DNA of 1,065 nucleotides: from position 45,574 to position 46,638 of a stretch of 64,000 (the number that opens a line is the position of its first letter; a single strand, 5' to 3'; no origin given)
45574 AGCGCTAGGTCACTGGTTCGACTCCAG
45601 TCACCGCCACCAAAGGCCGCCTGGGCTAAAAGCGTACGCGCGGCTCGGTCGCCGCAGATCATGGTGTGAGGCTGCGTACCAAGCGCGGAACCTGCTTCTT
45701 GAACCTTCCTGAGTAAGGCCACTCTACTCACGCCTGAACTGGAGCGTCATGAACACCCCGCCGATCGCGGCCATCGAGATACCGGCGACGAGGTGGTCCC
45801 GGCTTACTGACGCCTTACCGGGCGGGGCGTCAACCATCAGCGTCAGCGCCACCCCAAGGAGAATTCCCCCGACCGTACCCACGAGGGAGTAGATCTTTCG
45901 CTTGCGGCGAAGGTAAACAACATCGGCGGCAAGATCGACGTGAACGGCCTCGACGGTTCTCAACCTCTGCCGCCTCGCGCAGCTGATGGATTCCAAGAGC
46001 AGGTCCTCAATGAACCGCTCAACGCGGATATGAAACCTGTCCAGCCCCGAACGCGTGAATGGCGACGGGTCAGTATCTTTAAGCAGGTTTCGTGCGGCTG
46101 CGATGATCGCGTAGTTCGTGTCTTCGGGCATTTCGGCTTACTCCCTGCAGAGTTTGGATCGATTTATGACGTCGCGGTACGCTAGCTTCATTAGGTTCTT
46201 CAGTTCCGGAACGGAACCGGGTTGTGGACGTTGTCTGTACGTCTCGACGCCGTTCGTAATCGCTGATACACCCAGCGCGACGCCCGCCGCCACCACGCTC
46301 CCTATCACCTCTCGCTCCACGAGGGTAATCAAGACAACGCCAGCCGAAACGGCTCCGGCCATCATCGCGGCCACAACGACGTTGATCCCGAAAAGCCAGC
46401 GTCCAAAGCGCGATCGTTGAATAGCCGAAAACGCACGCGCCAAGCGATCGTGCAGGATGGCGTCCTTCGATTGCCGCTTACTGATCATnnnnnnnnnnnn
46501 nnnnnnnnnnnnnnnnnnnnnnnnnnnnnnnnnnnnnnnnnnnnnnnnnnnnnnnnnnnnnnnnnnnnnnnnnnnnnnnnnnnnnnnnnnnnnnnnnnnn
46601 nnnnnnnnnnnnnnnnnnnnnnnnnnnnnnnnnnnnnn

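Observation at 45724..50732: Six-gene, translationally coupled cassette of coiled-coil/TM proteins plus a lipoprotein in an AT-richer, tRNA-adjacent segment next to rhuM: candidate undescribed membrane-acting (defence-like) system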

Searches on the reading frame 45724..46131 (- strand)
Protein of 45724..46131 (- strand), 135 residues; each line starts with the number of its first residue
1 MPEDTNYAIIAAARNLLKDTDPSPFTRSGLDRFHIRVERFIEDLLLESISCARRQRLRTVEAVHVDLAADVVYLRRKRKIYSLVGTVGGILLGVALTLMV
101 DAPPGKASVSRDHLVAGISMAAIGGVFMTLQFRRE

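Call 4: search_protein_families(library=pfam, proteins=[window:45724-46131:-], max_evalue=1)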
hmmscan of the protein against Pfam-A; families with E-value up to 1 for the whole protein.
window:45724-46131:- (135 aa): 1 family
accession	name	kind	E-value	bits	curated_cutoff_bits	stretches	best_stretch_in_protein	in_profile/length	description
PF20436.4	LonB_AAA-LID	-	0.039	14.4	22.4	1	41-69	31-59/65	Archaeal LonB, AAA+ ATPase LID domain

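Call 5: search_protein_families(library=padloc, proteins=[window:45724-46131:-], max_evalue=1)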
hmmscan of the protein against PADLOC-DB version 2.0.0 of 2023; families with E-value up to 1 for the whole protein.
window:45724-46131:- (135 aa): 0 families

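Call 6: search_protein_families(library=ncbifam, proteins=[window:45724-46131:-], max_evalue=1)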
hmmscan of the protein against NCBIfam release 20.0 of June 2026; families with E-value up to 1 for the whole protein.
window:45724-46131:- (135 aa): 0 families

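Call 8: search_protein_families(library=phrogs, proteins=[window:45724-46131:-], max_evalue=0.1)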
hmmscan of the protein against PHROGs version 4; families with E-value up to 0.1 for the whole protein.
window:45724-46131:- (135 aa): 1 family
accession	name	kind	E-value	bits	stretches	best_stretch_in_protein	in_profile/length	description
phrog_22521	-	unknown function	0.039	15.1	0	105-130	22-47/67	-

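Call 36: search_solved_structures(query=A3, max_evalue=10, show_alignments=3)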
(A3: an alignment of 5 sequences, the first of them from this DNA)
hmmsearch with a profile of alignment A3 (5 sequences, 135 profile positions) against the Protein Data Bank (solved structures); distinct sequences matched with E-value up to 10: 3.
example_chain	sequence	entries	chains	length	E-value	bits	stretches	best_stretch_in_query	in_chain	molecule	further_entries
6zl7_A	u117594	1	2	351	0.3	14.5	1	37-104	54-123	PMGL2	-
6qla_A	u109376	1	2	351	0.3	14.5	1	37-104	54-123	PMGL2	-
6qin_A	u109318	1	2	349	0.31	14.5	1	37-104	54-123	PMGL2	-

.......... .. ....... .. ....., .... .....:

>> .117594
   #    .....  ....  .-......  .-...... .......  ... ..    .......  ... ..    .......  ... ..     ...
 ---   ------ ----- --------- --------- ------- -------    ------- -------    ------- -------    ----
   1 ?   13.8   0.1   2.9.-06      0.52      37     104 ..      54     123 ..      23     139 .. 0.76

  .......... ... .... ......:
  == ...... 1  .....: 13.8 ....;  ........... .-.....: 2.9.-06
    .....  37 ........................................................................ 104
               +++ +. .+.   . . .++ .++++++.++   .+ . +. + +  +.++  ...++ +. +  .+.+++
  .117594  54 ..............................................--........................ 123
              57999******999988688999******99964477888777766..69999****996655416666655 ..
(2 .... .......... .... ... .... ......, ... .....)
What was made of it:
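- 45724..46131 (-): Gene 6 = E (135 aa). N-terminal ~75-aa helical head with a histone-fold-like pattern, then a C-terminal 2-TM hairpin. Accessory component. No PDB hit (call 36).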

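Call 39: search_protein_families(library=pfam, alignment_id=A3, max_evalue=10)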
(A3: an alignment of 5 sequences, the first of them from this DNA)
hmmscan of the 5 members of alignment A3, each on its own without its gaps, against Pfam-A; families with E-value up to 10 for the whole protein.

A. member 1, seq(135 aa): 1 family
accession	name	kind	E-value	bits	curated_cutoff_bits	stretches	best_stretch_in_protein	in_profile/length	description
PF20436.4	LonB_AAA-LID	-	0.039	14.4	22.4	1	41-69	31-59/65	Archaeal LonB, AAA+ ATPase LID domain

B. families by the number of members that match (of 5 scanned): 8 families
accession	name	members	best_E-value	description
PF23539.1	DUF7134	1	0.029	Domain of unknown function (DUF7134)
PF03847.19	TFIID_20kDa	1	0.038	Transcription initiation factor TFIID subunit A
PF20436.4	LonB_AAA-LID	1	0.039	Archaeal LonB, AAA+ ATPase LID domain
PF09123.17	DUF1931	1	0.041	Domain of unknown function (DUF1931)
PF19698.5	DUF6197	1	0.057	Family of unknown function (DUF6197)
PF11688.13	DUF3285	1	0.067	Protein of unknown function (DUF3285)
PF24003.1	DUF7319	1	0.075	Domain of unknown function (DUF7319)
PF00808.29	CBFD_NFYB_HMF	1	0.11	Histone-like transcription factor (CBF/NF-Y) and archaeal histone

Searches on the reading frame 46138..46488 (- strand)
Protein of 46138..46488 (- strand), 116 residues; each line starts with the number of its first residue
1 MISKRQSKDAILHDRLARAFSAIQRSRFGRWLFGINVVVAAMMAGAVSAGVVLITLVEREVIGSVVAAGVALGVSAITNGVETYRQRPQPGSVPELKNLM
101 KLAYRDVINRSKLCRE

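Call 4: search_protein_families(library=pfam, proteins=[window:46138-46488:-], max_evalue=1)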
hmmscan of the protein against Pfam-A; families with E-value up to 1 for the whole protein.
window:46138-46488:- (116 aa): 2 families
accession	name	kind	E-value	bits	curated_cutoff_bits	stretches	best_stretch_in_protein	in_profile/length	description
PF03729.18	DUF308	-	0.0056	17.3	25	1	47-91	7-51/73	Short repeat of unknown function (DUF308)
PF14990.11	DUF4516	-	0.23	11.6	27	1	29-46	8-25/46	Domain of unknown function (DUF4516)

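Call 5: search_protein_families(library=padloc, proteins=[window:46138-46488:-], max_evalue=1)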
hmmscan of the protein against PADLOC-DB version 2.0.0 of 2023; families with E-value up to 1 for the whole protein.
window:46138-46488:- (116 aa): 0 families

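Call 6: search_protein_families(library=ncbifam, proteins=[window:46138-46488:-], max_evalue=1)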
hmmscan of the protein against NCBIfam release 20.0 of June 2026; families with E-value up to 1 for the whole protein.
window:46138-46488:- (116 aa): 2 families
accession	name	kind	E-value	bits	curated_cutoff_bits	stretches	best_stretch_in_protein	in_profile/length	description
NF001460.0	PRK00321.1-1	equivalog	0.051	12.9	501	1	4-68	104-164/303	recombination-associated protein RdgC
NF058602.1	PrMnsylTfPmt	equivalog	0.055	12.3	800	1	11-81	97-162/530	protein O-mannosyltransferase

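Call 8: search_protein_families(library=phrogs, proteins=[window:46138-46488:-], max_evalue=0.1)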
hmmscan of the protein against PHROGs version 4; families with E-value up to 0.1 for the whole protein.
window:46138-46488:- (116 aa): 1 family
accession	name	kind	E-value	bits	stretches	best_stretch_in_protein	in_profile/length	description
phrog_13694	-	unknown function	0.05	14.9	1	56-82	27-53/66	-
